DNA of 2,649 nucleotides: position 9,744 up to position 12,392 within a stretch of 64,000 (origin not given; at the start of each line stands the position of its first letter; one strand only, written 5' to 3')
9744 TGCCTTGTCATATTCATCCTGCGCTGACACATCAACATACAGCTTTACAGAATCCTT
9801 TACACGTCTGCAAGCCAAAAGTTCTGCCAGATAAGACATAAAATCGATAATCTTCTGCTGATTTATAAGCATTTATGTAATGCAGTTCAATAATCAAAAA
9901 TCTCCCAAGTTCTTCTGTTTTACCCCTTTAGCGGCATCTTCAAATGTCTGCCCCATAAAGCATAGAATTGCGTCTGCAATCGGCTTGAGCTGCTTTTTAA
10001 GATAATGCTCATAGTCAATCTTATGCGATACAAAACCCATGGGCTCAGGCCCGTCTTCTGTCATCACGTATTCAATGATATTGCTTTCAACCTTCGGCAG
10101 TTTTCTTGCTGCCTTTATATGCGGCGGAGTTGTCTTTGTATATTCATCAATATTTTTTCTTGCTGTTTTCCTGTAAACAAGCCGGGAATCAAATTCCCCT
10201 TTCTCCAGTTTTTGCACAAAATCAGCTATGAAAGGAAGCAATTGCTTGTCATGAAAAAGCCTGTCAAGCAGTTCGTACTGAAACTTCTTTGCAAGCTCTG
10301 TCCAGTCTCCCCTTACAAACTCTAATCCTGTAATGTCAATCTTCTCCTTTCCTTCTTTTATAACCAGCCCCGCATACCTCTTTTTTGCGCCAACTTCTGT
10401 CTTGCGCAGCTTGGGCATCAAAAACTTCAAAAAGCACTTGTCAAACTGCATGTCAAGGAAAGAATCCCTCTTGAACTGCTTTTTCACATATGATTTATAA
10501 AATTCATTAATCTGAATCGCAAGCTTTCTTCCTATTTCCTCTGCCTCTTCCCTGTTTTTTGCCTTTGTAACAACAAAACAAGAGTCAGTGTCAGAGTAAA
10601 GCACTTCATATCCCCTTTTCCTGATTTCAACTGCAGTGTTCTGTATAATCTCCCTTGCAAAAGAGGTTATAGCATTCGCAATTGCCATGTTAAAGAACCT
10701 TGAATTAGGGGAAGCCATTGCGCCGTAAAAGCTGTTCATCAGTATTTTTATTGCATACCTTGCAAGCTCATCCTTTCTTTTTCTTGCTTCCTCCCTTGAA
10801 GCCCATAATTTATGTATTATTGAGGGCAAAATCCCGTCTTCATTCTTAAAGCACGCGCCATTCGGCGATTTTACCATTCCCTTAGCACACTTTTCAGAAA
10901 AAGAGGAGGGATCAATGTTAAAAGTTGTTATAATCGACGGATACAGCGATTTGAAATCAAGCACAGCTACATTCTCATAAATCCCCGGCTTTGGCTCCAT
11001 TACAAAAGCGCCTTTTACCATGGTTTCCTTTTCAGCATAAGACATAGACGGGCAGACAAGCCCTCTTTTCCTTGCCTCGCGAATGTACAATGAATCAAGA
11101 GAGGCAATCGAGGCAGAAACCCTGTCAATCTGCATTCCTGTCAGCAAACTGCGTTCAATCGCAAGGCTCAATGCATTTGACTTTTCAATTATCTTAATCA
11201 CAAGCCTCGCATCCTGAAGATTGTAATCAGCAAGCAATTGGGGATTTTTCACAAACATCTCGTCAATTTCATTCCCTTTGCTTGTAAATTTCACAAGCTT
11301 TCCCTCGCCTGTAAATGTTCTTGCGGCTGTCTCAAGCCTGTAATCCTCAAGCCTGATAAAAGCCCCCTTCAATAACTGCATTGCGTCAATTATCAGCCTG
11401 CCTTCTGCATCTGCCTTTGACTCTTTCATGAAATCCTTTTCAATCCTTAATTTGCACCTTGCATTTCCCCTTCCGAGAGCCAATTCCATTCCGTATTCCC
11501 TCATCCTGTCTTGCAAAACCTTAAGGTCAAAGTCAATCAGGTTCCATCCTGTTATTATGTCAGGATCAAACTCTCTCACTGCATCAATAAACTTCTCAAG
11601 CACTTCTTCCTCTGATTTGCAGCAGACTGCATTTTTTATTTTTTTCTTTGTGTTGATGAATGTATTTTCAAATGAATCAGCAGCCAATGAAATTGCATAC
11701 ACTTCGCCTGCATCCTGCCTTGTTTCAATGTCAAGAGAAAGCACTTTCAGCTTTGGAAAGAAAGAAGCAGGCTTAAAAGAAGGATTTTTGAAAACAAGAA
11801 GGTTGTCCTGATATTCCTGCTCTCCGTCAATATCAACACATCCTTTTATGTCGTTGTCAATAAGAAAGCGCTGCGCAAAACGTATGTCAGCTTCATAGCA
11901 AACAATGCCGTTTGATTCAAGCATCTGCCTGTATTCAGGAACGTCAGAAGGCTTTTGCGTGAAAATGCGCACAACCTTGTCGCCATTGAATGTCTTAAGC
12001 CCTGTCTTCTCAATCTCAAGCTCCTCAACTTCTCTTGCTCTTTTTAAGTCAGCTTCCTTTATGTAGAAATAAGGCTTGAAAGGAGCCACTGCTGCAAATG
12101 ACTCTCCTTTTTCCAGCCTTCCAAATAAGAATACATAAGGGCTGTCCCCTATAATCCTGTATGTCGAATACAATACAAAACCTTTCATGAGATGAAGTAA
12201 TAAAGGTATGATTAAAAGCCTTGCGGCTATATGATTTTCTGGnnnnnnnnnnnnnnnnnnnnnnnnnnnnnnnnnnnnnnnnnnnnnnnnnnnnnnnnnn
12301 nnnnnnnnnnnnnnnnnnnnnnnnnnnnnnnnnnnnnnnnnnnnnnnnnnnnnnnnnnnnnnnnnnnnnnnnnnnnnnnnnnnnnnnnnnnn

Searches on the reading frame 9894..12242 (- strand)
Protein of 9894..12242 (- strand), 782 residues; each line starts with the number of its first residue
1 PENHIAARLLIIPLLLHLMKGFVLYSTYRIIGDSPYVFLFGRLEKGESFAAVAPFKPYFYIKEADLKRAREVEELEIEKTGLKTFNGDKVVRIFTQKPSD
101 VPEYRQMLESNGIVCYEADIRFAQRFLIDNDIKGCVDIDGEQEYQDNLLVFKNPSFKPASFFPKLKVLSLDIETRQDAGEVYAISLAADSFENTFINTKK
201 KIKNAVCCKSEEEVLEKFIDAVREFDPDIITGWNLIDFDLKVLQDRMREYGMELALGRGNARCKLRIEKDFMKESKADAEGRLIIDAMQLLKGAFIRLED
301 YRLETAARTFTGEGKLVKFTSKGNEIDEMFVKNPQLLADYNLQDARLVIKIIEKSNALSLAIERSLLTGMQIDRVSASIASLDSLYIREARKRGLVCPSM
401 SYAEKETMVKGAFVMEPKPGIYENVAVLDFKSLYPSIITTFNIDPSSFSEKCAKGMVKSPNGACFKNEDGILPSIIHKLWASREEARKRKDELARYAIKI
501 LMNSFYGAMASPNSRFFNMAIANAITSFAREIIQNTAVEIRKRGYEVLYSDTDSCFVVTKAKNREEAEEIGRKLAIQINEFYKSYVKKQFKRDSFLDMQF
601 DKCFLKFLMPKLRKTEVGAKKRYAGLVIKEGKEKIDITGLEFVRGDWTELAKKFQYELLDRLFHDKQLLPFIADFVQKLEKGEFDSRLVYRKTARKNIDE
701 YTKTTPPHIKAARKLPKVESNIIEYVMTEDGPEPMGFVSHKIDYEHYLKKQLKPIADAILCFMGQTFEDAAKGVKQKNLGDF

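Call 66: search_protein_families(library=pfam, proteins=[window:9894-12242:-], max_evalue=0.00001)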
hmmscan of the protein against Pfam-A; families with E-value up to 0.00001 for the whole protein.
window:9894-12242:- (782 aa): 3 families
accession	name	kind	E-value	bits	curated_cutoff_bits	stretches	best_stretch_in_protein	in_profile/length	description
PF00136.26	DNA_pol_B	-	3.3e-46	158.4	23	1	384-725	17-405/453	DNA polymerase family B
PF03104.25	DNA_pol_B_exo1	-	1.4e-23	84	23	1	115-305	3-241/242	DNA polymerase family B, exonuclease domain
PF03175.18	DNA_pol_B_2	-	8e-08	32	25.8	0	461-573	338-440/468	DNA polymerase type B, organellar and viral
